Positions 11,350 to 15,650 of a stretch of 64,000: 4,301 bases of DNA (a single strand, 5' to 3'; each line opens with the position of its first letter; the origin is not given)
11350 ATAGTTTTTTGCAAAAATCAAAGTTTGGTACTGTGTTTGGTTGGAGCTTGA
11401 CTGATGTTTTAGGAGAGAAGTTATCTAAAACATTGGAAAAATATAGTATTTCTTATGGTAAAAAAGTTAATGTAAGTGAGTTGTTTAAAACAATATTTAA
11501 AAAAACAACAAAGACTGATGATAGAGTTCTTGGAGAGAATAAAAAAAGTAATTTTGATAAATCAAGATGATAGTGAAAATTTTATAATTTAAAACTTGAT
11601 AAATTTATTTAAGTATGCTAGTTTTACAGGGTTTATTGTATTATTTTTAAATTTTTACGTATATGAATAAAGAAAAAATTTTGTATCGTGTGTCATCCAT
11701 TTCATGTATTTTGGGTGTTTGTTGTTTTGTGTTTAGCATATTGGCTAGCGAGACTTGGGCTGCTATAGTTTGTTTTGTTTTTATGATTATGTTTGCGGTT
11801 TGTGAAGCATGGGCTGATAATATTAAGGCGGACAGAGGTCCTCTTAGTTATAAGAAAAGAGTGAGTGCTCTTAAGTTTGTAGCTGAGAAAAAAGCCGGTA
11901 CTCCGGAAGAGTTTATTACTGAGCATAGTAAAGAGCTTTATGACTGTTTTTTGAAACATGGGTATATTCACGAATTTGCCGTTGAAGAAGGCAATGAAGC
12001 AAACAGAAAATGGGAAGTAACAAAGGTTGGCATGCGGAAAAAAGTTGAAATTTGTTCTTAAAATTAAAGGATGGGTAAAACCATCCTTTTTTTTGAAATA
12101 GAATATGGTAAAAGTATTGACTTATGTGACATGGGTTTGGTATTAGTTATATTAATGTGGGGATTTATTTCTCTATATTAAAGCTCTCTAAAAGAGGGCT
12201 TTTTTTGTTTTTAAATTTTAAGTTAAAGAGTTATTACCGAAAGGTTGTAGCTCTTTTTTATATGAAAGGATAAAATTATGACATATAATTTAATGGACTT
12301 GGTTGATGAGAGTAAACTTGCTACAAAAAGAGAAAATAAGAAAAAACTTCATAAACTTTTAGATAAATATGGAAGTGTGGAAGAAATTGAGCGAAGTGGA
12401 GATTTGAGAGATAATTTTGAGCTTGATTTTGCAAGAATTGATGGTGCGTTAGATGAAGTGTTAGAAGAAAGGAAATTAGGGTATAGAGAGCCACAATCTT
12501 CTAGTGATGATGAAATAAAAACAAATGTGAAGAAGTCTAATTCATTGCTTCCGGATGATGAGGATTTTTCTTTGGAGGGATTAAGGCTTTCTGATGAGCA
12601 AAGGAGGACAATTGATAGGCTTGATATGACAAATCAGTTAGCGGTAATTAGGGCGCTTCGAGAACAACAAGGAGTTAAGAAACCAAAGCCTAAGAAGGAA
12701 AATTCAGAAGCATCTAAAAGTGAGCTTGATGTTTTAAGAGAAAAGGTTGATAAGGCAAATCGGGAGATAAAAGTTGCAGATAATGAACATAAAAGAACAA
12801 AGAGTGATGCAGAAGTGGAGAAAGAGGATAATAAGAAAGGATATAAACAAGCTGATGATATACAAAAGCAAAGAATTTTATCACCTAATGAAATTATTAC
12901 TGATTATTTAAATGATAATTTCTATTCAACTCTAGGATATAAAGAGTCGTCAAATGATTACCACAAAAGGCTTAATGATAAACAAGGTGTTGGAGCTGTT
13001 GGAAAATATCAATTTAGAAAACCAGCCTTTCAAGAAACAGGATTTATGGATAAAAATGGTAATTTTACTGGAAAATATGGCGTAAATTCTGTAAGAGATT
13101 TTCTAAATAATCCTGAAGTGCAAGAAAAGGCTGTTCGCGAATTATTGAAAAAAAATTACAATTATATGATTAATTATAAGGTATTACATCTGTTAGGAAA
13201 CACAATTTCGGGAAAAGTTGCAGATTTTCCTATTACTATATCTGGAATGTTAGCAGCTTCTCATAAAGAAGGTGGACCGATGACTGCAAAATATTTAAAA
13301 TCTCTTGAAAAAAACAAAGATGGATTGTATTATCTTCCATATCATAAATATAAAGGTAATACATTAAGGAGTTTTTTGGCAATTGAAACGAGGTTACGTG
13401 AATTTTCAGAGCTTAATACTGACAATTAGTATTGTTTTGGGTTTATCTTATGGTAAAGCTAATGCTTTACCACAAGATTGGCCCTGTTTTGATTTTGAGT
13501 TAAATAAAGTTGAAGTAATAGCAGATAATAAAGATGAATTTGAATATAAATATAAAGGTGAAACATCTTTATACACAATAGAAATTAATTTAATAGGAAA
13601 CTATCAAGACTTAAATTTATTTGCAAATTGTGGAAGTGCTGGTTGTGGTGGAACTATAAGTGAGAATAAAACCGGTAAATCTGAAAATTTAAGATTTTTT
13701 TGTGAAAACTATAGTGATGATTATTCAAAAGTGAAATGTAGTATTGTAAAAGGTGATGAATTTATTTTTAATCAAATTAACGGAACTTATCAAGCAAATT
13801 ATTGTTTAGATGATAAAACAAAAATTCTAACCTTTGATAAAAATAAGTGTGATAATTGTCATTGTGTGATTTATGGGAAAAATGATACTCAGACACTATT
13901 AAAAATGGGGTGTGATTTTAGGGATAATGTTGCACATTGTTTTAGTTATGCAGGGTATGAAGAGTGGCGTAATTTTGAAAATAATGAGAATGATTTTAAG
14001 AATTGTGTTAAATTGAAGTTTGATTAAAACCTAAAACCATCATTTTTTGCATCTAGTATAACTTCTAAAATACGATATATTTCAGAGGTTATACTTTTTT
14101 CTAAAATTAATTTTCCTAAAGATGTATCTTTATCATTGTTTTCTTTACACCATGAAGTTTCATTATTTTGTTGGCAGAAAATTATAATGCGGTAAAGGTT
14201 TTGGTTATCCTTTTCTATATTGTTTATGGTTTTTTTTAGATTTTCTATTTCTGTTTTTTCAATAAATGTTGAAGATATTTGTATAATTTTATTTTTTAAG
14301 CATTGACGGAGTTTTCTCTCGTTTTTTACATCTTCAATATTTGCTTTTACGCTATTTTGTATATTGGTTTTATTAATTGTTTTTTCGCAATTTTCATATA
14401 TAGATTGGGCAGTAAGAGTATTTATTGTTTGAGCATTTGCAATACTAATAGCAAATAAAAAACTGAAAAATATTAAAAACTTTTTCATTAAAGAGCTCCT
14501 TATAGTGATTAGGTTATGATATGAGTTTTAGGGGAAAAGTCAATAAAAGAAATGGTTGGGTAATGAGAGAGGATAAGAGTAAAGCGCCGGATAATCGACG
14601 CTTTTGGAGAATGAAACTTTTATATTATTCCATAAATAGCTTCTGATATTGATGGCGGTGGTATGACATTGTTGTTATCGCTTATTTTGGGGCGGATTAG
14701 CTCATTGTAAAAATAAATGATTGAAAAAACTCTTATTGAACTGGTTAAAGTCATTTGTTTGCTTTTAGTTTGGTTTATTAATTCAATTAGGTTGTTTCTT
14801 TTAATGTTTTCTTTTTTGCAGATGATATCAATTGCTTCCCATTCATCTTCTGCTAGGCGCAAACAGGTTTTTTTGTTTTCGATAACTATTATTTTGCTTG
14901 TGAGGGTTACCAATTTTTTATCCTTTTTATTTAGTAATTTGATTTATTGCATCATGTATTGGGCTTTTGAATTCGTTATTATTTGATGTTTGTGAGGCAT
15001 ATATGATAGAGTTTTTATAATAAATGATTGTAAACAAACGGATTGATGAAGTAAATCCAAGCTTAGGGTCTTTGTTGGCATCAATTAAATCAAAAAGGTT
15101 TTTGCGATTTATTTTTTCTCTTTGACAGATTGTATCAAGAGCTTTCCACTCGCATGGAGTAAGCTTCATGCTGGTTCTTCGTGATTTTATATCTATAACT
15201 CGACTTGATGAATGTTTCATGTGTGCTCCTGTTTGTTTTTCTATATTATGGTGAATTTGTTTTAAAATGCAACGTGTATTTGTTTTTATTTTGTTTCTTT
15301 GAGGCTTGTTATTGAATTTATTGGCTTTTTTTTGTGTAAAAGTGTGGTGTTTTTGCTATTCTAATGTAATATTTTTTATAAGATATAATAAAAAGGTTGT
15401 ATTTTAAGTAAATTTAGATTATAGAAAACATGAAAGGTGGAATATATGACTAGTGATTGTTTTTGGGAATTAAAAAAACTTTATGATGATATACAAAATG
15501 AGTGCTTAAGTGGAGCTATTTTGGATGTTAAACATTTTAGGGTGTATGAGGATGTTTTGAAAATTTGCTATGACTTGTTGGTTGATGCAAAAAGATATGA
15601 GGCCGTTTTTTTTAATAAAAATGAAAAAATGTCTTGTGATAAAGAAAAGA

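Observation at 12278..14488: Effector/immunity-like pair: cytoplasmic lytic-transglycosylase-domain protein coupled to a secreted Cys-rich protein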

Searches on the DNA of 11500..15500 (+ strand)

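Call 66: search_rna_families(source=window, start=11500, end=15500, threshold=evalue, max_evalue=1)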
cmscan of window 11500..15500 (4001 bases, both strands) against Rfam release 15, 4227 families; matches with E-value up to 1: 1.
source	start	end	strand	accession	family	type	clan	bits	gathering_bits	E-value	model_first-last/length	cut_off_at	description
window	13428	13495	+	RF00678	mir-140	Gene; miRNA;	-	24.1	70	0.027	1-79/79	no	mir-140 microRNA precursor family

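Call 99: build_rna_model(alignment_id=A9)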
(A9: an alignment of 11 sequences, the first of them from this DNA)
Model R1 built from alignment A9 (11 sequences, 166 columns); structure: RNAalifold consensus.
model positions 151; base pairs 29; branch points 2; effective number of sequences 2.54; information 0.59 bits per position. Calibrated on 0.2 Mb of random sequence (short: E-values are rough).
structure used (alignment columns):
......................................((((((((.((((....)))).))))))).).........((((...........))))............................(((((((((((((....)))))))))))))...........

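Call 100: search_with_rna_model(model_id=R1, sources=[window, L001, L003, L006, L007, L008, L009, L010, L011, L012, L013, L014, L020, L021, L022, L023, L025, L027, L028, L029, L030, L031, L032, L033], max_evalue=1)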
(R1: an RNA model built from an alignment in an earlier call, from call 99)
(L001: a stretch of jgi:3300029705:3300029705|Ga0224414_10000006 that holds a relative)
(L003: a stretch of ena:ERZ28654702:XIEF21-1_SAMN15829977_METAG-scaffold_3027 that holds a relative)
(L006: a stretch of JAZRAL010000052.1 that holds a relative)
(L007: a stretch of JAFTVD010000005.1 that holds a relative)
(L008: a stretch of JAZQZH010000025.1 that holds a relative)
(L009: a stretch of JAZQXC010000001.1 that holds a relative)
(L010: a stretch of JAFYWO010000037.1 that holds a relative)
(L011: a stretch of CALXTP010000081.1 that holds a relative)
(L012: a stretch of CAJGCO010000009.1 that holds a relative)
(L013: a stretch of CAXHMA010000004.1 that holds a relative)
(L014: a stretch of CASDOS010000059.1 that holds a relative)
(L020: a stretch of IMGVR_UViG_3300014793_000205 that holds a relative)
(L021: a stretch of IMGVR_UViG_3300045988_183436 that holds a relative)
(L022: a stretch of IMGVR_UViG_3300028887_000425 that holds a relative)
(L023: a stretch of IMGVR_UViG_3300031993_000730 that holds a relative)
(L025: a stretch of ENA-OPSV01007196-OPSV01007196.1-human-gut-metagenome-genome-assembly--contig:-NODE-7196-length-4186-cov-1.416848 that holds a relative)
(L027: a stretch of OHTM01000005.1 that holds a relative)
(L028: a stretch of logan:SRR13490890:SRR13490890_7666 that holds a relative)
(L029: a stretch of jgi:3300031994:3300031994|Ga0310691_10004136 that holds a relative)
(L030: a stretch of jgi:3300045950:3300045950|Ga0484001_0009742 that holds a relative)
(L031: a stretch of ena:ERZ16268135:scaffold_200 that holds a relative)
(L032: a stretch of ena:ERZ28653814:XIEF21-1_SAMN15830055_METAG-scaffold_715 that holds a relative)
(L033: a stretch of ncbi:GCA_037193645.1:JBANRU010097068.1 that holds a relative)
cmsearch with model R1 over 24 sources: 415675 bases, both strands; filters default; matches with E-value up to 1: 43.
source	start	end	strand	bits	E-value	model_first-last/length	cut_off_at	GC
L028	9840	9989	+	140.9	9e-23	1-151/151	no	0.32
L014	9766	9913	+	134.8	1.1e-21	1-151/151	no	0.29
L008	9828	9984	+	132.7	2.7e-21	1-151/151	no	0.29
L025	1051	1200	+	132.2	3.3e-21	1-151/151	no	0.3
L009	860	1009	+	128.9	1.3e-20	1-151/151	no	0.32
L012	9812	9969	+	127.8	2.1e-20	1-151/151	no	0.3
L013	9810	9959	+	126.2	4.1e-20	1-151/151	no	0.31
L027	7781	7928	+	125.4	5.5e-20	1-151/151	no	0.27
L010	6584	6735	+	124.4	8.6e-20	1-151/151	no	0.32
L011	9800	9948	+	117.6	1.4e-18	1-151/151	no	0.42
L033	9842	9990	+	115.7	3.2e-18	1-151/151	no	0.38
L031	9843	9991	+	112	1.4e-17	1-151/151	no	0.43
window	12117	12263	+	100.3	1.8e-15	1-151/151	no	0.27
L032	9843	9990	+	93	3.8e-14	1-151/151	no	0.31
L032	17334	17499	+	66.1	2.7e-09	1-151/151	no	0.4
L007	9829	9984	+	49.5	2.6e-06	1-151/151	no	0.35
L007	19653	19739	+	40.4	0.00011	1-151/151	no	0.25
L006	9848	9986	+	39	0.0002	1-151/151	no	0.26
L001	13090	13215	+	38.7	0.00023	1-151/151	no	0.33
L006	14000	14124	+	38.4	0.00026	1-151/151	no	0.34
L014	5840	5984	+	35.7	0.00078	1-151/151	no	0.38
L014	8085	8220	-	33.1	0.0023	1-151/151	no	0.3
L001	9846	9985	+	32.8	0.0026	1-151/151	no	0.23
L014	9876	9923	-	28.1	0.018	97-143/151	no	0.31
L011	2254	2387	+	26.3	0.039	1-151/151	no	0.5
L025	1164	1212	-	25.2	0.06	94-143/151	no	0.24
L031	2301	2433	+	23.2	0.14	1-151/151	no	0.52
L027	5598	5766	+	22.7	0.17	1-151/151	no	0.51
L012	9932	9987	-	22.4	0.19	89-143/151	no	0.25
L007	17284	17365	+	22.2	0.21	1-151/151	no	0.24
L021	8948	9113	+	22.2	0.21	1-151/151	no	0.33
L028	9953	10001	-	21.3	0.31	94-143/151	no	0.24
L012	5258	5426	+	21.2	0.32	1-151/151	no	0.31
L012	430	554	+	21.1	0.34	1-151/151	no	0.26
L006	9949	9998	-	21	0.35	94-143/151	no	0.3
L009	2064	2187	+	19.9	0.56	1-151/151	no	0.27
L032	18557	18680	+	19.9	0.56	1-151/151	no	0.27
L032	17462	17497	-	18.8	0.87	109-143/151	no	0.31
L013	9872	9987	-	18.6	0.96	1-151/151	no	0.31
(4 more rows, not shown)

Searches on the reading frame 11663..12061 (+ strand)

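Call 3: search_protein_families(library=pfam, proteins=[window:11663-12061:+], max_evalue=0.1)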
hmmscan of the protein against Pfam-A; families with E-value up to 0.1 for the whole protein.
window:11663-12061:+ (132 aa): 3 families
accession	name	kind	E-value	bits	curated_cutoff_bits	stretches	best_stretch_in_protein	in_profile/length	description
PF20990.2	DUF2207_C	-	0.021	15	33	1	4-53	135-187/247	Predicted membrane protein (DUF2207) C-terminal domain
PF13567.11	DUF4131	-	0.046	13.8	31.6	1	10-62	9-61/165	Domain of unknown function (DUF4131)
PF07690.21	MFS_1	-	0.059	12.7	33.4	1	7-69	270-333/347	Major Facilitator Superfamily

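Call 4: search_protein_families(library=ncbifam, proteins=[window:11663-12061:+], max_evalue=0.1)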
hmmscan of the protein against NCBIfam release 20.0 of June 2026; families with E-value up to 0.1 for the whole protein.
window:11663-12061:+ (132 aa): 3 families
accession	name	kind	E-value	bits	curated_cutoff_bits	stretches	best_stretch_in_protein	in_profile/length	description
TIGR03750.1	conj_TIGR03750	hypoth_equivalog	0.02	14.8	70.75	0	10-58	26-77/111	TIGR03750 family conjugal transfer protein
TIGR02978.1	phageshock_pspC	equivalog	0.059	13.2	104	1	5-46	2-43/121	envelope stress response membrane protein PspC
NF058603.1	SCO2097_fam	equivalog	0.086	13.2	110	0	10-56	44-90/129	SCO2097 family morphological protein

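Call 7: search_protein_families(library=phrogs, proteins=[window:11663-12061:+], max_evalue=1)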
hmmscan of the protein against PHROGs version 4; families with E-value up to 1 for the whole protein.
window:11663-12061:+ (132 aa): 2 families
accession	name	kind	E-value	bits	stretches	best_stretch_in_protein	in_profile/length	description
phrog_21740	-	unknown function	0.029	15.3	0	98-125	29-55/74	-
phrog_352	-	tail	0.19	12.5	1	69-111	24-67/148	minor tail protein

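Call 81: search_protein_families(library=padloc, proteins=[window:11663-12061:+], max_evalue=0.01)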
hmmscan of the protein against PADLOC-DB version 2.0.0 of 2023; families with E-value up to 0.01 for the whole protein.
window:11663-12061:+ (132 aa): 0 families
